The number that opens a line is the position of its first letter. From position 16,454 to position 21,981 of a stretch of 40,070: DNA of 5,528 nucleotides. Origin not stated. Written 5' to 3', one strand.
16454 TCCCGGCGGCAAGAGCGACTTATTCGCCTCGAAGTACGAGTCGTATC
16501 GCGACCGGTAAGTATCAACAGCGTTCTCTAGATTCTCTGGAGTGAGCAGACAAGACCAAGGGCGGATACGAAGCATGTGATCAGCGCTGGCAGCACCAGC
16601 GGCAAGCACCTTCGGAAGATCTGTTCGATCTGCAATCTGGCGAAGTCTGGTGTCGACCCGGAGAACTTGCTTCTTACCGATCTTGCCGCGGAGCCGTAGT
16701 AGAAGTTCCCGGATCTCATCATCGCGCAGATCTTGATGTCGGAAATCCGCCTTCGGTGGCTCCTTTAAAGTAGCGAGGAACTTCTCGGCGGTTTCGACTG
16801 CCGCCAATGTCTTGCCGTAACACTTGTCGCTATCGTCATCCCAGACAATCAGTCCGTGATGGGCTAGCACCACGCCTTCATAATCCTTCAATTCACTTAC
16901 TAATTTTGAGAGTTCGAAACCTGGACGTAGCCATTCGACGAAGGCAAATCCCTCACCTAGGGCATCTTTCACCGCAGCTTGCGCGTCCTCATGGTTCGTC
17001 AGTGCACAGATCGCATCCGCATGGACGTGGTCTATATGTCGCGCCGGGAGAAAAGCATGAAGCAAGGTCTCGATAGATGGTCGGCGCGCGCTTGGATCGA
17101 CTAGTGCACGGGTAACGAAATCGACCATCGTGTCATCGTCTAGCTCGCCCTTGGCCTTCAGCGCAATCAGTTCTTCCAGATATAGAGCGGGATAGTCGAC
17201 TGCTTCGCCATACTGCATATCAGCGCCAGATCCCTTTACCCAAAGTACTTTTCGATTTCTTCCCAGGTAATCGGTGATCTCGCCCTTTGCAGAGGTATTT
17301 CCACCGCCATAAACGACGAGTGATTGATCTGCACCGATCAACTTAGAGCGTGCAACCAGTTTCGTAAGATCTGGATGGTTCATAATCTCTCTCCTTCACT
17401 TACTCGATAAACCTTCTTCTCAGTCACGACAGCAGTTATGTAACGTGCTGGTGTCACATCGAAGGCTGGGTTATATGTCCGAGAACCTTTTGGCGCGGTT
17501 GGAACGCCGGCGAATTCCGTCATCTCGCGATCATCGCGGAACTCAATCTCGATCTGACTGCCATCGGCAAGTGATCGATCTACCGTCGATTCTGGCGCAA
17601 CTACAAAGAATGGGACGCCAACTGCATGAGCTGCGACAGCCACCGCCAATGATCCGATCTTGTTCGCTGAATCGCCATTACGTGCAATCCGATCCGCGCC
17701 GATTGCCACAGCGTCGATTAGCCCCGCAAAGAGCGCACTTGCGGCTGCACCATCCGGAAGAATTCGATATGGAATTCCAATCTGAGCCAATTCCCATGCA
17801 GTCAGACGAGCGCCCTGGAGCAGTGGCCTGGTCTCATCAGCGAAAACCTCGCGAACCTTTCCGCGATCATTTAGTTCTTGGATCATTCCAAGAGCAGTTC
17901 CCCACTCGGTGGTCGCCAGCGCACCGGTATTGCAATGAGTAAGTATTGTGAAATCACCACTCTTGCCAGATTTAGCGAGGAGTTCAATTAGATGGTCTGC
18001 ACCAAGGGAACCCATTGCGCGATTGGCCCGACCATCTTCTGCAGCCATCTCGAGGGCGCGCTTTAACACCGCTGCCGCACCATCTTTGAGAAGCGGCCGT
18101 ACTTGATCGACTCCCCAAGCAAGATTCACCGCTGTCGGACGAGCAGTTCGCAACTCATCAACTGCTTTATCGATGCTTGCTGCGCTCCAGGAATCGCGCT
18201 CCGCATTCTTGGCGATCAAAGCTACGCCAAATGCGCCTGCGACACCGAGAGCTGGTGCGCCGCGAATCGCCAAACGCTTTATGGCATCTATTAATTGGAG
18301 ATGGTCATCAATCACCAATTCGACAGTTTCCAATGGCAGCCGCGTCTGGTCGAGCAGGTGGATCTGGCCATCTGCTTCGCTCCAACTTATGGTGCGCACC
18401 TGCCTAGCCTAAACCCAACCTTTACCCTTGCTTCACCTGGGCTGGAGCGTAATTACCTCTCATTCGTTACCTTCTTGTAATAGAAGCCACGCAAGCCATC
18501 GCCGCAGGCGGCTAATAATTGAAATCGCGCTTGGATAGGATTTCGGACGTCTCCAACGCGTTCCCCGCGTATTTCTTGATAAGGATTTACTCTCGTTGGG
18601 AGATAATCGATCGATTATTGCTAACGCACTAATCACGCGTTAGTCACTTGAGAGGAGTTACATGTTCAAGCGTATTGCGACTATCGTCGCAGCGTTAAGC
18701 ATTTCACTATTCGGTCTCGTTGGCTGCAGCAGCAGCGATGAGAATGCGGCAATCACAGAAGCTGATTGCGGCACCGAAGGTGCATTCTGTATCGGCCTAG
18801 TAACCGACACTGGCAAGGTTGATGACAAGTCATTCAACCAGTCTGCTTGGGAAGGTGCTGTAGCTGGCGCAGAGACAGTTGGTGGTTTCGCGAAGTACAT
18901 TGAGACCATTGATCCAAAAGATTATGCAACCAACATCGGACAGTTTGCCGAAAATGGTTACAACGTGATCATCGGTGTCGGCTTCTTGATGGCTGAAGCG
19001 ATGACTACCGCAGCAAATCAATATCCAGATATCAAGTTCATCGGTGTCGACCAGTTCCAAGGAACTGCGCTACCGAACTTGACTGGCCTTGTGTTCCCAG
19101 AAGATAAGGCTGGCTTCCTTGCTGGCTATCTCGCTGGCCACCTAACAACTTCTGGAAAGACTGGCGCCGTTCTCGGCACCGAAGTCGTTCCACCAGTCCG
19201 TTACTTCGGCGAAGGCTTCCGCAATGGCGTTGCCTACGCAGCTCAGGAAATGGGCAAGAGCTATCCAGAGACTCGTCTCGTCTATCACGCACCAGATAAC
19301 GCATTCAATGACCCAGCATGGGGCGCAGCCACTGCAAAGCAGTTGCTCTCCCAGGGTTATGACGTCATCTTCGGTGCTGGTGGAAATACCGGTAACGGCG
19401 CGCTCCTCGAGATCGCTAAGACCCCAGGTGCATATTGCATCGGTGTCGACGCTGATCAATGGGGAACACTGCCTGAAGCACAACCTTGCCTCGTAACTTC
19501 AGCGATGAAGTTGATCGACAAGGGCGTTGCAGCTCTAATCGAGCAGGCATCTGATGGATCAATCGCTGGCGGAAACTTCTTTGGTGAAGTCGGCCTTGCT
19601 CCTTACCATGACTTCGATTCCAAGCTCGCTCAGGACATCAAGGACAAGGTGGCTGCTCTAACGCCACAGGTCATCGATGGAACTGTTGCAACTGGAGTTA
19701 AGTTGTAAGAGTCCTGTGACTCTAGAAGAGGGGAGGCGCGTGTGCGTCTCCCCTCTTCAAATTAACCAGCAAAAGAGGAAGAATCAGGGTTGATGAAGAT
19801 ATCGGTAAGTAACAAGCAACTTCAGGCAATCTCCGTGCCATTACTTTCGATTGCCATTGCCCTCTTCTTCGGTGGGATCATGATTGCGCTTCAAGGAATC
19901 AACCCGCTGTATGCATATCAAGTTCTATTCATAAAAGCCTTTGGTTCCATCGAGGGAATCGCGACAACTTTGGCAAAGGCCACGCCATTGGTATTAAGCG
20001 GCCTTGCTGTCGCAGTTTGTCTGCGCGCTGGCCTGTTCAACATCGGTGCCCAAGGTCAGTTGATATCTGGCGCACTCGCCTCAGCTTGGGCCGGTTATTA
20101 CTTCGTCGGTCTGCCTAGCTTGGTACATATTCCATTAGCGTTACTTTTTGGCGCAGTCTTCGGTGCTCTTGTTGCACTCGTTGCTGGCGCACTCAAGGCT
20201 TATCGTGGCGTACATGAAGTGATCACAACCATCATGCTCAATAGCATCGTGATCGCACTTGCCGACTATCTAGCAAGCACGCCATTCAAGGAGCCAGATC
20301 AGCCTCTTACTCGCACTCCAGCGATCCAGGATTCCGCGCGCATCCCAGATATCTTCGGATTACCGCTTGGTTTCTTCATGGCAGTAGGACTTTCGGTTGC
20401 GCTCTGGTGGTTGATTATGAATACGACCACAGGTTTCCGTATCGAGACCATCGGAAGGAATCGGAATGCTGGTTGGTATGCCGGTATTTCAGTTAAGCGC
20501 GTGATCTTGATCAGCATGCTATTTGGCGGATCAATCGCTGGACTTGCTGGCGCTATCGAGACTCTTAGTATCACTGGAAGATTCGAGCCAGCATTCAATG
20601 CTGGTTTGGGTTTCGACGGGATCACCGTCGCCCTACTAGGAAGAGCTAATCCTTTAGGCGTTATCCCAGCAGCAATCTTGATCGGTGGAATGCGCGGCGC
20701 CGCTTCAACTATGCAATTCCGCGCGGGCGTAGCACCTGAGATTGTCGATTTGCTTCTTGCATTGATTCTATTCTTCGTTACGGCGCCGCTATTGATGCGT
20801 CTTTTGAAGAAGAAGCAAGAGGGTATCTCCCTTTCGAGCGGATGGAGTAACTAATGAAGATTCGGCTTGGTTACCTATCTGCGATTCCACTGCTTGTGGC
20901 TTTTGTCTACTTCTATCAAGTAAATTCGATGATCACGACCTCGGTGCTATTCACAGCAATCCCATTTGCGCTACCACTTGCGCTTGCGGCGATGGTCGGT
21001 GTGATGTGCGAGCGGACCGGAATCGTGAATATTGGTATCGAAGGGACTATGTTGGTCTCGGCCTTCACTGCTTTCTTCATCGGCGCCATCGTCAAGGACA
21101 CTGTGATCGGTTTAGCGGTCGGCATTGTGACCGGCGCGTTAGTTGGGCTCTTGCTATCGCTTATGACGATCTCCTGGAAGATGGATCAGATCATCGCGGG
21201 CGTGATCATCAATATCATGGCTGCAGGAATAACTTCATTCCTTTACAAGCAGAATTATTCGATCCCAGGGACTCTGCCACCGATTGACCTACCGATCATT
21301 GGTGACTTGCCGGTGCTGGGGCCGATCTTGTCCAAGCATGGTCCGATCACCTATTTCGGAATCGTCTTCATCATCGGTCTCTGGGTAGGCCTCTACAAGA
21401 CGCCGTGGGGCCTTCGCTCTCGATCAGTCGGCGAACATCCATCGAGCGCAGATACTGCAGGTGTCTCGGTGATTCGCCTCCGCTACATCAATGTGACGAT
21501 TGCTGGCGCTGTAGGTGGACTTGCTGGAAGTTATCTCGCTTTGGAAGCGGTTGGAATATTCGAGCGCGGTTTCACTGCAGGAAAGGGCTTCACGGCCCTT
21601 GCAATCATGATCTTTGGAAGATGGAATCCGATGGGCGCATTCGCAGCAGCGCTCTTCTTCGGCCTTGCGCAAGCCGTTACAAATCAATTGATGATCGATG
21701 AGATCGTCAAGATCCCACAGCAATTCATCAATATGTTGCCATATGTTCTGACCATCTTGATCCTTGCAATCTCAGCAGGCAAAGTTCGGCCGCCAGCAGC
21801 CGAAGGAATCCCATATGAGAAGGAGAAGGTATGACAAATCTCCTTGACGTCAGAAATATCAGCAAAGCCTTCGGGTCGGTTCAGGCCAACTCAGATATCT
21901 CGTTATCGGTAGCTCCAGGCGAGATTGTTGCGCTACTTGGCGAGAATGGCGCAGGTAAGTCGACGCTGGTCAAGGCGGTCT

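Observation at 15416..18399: mtnA translationally coupled to a fused class II aldolase-SDR: candidate fused 'DHAP shunt' module for 5-methylthio-/5-deoxy-pentose phosphates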

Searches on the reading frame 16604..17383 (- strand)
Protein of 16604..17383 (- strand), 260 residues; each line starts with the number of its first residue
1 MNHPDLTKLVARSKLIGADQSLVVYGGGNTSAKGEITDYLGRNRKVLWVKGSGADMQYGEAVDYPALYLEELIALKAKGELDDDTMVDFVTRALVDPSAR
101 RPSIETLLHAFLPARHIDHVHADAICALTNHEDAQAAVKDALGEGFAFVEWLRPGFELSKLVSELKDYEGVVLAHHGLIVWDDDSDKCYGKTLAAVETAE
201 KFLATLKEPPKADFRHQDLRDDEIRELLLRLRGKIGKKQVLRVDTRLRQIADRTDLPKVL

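Call 23: search_protein_families(library=ncbifam, proteins=[window:16604-17383:-], max_evalue=0.000001)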
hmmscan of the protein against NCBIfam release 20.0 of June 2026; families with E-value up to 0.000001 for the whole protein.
window:16604-17383:- (260 aa): 11 families
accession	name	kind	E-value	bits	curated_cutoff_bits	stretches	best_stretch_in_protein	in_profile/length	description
NF006190.0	PRK08324.1-4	equivalog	4.3e-65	220.1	1014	1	4-245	16-269/689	bifunctional aldolase/short-chain dehydrogenase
TIGR02632.1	RhaD_aldol-ADH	equivalog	8.2e-59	199.6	567.75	1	7-239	2-247/676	bifunctional rhamnulose-1-phosphate aldolase/short-chain dehydrogenase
NF006195.0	PRK08324.2-3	equivalog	3e-58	197.6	931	1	5-256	24-284/678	bifunctional aldolase/short-chain dehydrogenase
NF006189.0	PRK08324.1-3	equivalog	5.7e-56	190.2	634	1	6-239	25-271/701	bifunctional rhamnulose-1-phosphate aldolase/short-chain dehydrogenase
NF006194.0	PRK08324.2-2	equivalog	1.5e-55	189.1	686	1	4-206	22-228/703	bifunctional aldolase/short-chain dehydrogenase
NF006192.0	PRK08324.1-6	equivalog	8.9e-52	176.4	639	1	5-240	25-263/685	bifunctional aldolase/short-chain dehydrogenase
NF006196.0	PRK08324.2-4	equivalog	2.7e-49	168.2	831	1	4-236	15-252/657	bifunctional aldolase/short-chain dehydrogenase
NF006191.0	PRK08324.1-5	equivalog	7.7e-45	153.5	1240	1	6-208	28-237/706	bifunctional aldolase/short-chain dehydrogenase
NF006197.0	PRK08324.2-5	equivalog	5e-44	150.7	627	1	9-204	20-221/583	bifunctional aldolase/short-chain dehydrogenase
NF006193.0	PRK08324.2-1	subfamily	1e-38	133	1213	1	4-205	25-248/705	bifunctional aldolase/short-chain dehydrogenase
NF006188.0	PRK08324.1-1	equivalog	1.8e-38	132.3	1152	1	4-206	5-214/679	bifunctional aldolase/short-chain dehydrogenase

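Call 29: search_solved_structures(query=window:16604-17383:-, max_evalue=10, show_alignments=5)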
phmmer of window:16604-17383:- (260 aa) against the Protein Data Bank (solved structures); distinct sequences matched with E-value up to 10: 5.
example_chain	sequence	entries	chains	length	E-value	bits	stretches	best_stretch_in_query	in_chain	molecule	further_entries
3m4r_A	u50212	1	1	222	4.1e-36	127.8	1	5-204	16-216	Uncharacterized protein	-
2opi_A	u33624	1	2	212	0.17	14.4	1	116-192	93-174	L-fuculose-1-phosphate aldolase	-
5ysh_A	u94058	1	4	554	0.87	12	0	31-72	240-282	Diol dehydrase alpha subunit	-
1dio_A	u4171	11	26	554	0.87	12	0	31-72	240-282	PROTEIN (DIOL DEHYDRATASE) | PROPANEDIOL DEHYDRATASE | DIOL DEHYDRATASE alpha chain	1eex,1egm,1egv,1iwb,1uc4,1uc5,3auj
7xrk_A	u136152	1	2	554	0.87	12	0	31-72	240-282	Diol dehydrase alpha subunit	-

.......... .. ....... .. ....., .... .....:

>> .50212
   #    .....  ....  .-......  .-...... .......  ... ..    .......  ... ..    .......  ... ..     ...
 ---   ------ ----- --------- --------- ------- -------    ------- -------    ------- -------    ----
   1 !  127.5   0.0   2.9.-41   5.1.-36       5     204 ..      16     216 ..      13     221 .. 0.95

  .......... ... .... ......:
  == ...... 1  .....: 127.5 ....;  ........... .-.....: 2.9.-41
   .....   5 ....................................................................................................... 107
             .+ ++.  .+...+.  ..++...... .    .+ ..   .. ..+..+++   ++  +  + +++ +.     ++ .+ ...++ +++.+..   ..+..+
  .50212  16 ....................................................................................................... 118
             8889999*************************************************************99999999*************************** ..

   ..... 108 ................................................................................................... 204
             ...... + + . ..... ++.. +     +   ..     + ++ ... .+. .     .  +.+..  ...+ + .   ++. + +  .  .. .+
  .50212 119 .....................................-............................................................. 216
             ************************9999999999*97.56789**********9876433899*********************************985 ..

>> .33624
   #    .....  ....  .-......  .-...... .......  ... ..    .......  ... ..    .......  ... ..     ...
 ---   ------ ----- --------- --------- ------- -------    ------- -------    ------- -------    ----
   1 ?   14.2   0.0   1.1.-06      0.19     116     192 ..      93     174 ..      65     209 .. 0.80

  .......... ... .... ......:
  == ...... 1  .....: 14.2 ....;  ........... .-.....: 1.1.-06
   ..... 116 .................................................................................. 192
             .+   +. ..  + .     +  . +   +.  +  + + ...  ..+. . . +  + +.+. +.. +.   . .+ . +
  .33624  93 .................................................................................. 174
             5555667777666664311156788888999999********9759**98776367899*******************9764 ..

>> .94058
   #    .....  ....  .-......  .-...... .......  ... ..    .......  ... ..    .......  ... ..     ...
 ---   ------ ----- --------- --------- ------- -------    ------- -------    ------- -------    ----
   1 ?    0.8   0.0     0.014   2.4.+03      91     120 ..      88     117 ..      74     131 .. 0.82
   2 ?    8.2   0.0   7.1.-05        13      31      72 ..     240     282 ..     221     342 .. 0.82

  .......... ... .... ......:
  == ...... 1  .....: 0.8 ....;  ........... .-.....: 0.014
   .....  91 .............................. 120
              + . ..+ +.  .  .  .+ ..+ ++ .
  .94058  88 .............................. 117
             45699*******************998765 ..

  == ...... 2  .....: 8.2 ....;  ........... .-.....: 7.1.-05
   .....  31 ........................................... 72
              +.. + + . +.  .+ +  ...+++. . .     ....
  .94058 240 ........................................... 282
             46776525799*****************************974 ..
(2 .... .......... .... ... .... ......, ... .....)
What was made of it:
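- On DHAP shunt / 5-deoxyribose salvage: FucA in the PDB matches at E 0.17 (call 29).
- The aldolase is not an orthologue of Ald2/DrdA: FucA matches only at E 0.17 (call 29).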

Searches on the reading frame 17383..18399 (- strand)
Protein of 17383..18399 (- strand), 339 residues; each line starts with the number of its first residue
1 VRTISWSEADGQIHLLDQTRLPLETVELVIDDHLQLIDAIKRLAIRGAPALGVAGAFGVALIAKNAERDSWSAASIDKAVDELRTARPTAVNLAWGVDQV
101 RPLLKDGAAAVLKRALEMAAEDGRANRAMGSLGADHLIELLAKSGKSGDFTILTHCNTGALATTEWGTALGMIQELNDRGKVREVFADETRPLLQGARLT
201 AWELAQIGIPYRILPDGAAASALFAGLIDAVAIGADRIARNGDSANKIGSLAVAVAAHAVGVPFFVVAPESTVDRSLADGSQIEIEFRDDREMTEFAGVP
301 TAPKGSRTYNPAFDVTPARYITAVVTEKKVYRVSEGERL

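Call 7: search_protein_families(library=pfam, proteins=[window:17383-18399:-])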
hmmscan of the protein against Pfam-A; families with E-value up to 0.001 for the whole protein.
window:17383-18399:- (339 aa): 1 family
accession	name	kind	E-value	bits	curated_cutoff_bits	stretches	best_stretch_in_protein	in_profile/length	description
PF01008.23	IF-2B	-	1.3e-65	221.9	22.4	1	45-328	2-275/280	Initiation factor 2 subunit family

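Call 8: search_protein_families(library=ncbifam, proteins=[window:17383-18399:-])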
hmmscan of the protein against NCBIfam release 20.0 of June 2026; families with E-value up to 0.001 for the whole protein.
window:17383-18399:- (339 aa): 8 families
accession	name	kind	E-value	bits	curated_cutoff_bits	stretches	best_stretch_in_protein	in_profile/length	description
NF004326.0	PRK05720.1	subfamily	2.8e-113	378.3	271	1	2-335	11-344/358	s-methyl-5-thioribose-1-phosphate isomerase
TIGR00512.1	salvage_mtnA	equivalog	1.4e-112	376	279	1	3-331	2-333/335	S-methyl-5-thioribose-1-phosphate isomerase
TIGR00524.1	eIF-2B_rel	subfamily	7.7e-95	317.5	185.85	1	32-330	3-300/303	S-methyl-5-thioribose-1-phosphate isomerase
NF004700.0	PRK06036.1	equivalog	3.7e-88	295.8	528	1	1-332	1-329/339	S-methyl-5-thioribose-1-phosphate isomerase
NF004436.0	PRK05772.1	equivalog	1.6e-68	231.6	521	1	2-330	17-348/363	S-methyl-5-thioribose-1-phosphate isomerase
TIGR00511.1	ribulose_e2b2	equivalog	5e-43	147.5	314.1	1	37-330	6-285/301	ribose 1,5-bisphosphate isomerase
NF006210.0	PRK08335.1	equivalog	2.6e-17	63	339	1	34-328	7-266/275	translation initiation factor IF-2B subunit alpha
NF004994.0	PRK06372.1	equivalog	1.6e-08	34.3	249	1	176-334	103-249/253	translation initiation factor IF-2B subunit delta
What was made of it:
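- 17380..18399 (-): mtnA: S-methyl-5-thioribose-1-phosphate isomerase (339 aa, GTG start); its stop overlaps the fusion start (ATGA). The ribose-1,5-bisphosphate isomerase model TIGR00511 scores 147 < 314 (call 8).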

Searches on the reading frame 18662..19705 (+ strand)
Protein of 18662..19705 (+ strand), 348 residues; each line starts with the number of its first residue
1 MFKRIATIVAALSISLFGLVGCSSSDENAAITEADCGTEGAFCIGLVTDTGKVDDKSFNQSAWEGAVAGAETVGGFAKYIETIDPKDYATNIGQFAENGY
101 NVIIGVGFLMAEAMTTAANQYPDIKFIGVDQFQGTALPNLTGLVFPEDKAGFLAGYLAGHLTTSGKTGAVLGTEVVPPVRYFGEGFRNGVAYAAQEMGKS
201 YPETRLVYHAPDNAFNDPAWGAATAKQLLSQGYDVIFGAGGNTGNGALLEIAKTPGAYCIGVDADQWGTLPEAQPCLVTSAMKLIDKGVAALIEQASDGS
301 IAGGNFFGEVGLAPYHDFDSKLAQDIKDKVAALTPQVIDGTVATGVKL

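Call 7: search_protein_families(library=pfam, proteins=[window:18662-19705:+])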
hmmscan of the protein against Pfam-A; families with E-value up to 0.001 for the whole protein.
window:18662-19705:+ (348 aa): 1 family
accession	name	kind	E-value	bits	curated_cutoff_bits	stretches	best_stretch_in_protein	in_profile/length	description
PF02608.20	Bmp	-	5.6e-42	144.2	24.1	1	47-305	6-255/301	ABC transporter substrate-binding protein PnrA-like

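Call 8: search_protein_families(library=ncbifam, proteins=[window:18662-19705:+])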
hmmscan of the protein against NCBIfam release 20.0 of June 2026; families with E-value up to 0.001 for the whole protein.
window:18662-19705:+ (348 aa): 1 family
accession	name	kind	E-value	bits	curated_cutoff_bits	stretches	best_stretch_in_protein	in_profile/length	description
NF047927.1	ABC_BMP_B6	equivalog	3.4e-13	49.5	400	1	54-343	14-298/314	putative B6 ABC transporter substrate-binding protein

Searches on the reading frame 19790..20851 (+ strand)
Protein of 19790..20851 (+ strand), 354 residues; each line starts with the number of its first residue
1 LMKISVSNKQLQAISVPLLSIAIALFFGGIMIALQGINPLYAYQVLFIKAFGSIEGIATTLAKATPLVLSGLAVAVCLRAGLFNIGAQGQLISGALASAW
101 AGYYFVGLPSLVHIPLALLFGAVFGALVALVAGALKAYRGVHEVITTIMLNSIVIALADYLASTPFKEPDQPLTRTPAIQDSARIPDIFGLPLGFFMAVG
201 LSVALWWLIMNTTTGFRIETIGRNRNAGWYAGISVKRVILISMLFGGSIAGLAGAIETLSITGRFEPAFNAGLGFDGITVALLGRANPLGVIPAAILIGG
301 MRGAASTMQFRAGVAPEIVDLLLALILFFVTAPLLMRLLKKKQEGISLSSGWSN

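Call 7: search_protein_families(library=pfam, proteins=[window:19790-20851:+])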
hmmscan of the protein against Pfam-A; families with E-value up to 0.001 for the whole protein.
window:19790-20851:+ (354 aa): 1 family
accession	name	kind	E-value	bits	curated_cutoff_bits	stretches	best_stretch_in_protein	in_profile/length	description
PF02653.21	BPD_transp_2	-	6.8e-45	153.7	26.8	1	57-330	2-268/269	Branched-chain amino acid transport system / permease component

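Call 8: search_protein_families(library=ncbifam, proteins=[window:19790-20851:+])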
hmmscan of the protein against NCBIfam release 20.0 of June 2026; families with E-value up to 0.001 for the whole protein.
window:19790-20851:+ (354 aa): 10 families
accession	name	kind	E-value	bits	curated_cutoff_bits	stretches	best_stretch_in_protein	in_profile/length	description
NF047929.1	ABC_B6_perm_2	equivalog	2.4e-44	151.8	400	1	15-331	4-323/337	putative B6 ABC transporter permease subunit 2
NF047928.1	ABC_B6_perm_1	equivalog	4.5e-18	65.4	465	1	57-321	14-279/311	putative B6 ABC transporter permease subunit 1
NF007252.0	PRK09699.1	equivalog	2.4e-12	46.8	396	1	73-285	61-269/326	D-allose ABC transporter permease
NF007067.0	PRK09512.1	equivalog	1.2e-08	34.6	398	1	92-287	82-267/321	ribose ABC transporter permease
TIGR03409.1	urea_trans_UrtB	equivalog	2e-08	34.3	250.3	1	84-333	40-282/291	urea ABC transporter permease subunit UrtB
NF007014.0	PRK09478.1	equivalog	3.8e-06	26.4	386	1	112-263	103-255/336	galactose/methyl galactoside ABC transporter permease MglC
NF008441.0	PRK11285.1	equivalog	4e-05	22.9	378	1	43-285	42-271/333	L-arabinose ABC transporter permease AraH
NF041862.1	YtfT_transport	equivalog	8.9e-05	21.8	535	1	49-343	51-336/339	galactofuranose ABC transporter, ATP-binding protein YtfT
NF011612.1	PRK15038.1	equivalog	0.0002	20.6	500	1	112-290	81-258/322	autoinducer 2 ABC transporter permease LsrD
NF040906.3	GguB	equivalog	0.00022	20.6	450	1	190-292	223-324/375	multiple monosaccharide ABC transporter permease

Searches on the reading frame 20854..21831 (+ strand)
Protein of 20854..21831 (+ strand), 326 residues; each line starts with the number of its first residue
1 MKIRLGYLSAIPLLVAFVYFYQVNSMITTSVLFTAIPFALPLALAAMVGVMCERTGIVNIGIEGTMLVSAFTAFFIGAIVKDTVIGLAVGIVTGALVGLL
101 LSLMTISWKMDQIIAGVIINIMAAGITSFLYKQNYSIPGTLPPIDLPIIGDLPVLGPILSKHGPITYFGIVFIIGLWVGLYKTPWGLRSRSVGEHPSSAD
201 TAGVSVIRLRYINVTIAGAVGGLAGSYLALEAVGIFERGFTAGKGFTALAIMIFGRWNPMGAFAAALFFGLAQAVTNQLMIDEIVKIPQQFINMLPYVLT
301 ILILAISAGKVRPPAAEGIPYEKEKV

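Call 7: search_protein_families(library=pfam, proteins=[window:20854-21831:+])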
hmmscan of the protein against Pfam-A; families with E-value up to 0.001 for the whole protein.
window:20854-21831:+ (326 aa): 1 family
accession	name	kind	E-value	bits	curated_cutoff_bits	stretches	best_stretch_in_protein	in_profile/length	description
PF02653.21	BPD_transp_2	-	5.5e-38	131.1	26.8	1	37-304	7-269/269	Branched-chain amino acid transport system / permease component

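Call 8: search_protein_families(library=ncbifam, proteins=[window:20854-21831:+])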
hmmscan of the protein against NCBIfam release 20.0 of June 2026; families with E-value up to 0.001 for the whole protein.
window:20854-21831:+ (326 aa): 3 families
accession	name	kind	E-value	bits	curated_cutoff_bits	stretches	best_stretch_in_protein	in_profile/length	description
NF047928.1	ABC_B6_perm_1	equivalog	6.1e-53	179.9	465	1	26-323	8-308/311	putative B6 ABC transporter permease subunit 1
NF047929.1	ABC_B6_perm_2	equivalog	5.1e-12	45.6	400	1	25-305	39-323/337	putative B6 ABC transporter permease subunit 2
TIGR03409.1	urea_trans_UrtB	equivalog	0.00066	19.4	250.3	0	35-287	12-268/291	urea ABC transporter permease subunit UrtB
